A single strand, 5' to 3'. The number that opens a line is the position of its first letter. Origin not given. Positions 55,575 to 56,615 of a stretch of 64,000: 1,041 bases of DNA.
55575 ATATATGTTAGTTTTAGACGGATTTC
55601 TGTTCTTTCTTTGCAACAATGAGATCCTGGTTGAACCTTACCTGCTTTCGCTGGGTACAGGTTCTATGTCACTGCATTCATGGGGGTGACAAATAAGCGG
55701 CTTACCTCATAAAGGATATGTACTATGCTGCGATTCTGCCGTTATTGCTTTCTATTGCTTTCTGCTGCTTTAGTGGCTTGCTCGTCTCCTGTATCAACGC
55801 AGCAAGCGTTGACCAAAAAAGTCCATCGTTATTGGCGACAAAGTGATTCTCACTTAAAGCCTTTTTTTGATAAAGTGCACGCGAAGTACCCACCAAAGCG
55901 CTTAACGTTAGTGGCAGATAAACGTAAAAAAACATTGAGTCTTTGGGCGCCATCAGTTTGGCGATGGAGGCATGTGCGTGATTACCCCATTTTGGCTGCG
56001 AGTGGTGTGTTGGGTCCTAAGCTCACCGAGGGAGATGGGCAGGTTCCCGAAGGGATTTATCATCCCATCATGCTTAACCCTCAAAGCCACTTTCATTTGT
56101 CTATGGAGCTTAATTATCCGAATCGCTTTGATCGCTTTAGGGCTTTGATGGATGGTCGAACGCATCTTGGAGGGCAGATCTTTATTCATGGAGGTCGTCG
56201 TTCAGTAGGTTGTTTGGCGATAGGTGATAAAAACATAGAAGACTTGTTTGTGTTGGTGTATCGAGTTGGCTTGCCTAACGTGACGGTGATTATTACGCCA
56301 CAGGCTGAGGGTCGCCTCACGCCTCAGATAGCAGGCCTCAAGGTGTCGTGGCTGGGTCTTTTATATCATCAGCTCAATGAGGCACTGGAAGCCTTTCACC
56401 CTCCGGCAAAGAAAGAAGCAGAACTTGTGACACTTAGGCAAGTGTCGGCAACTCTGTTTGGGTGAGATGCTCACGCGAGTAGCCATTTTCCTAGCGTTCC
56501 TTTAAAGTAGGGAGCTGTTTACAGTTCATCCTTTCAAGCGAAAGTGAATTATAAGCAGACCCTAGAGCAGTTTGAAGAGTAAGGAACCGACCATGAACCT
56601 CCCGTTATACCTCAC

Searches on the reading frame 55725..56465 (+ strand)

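Call 12: search_protein_families(library=ncbifam, proteins=[window:55725-56465:+], max_evalue=0.00001)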
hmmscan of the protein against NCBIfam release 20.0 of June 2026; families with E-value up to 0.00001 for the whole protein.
window:55725-56465:+ (246 aa): 1 family
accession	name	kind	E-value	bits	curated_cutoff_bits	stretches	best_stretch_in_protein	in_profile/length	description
NF040599.1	LdtF_DpaA_YafK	equivalog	4.2e-19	68.6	365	1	66-192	49-174/242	peptidoglycan meso-diaminopimelic acid protein amidase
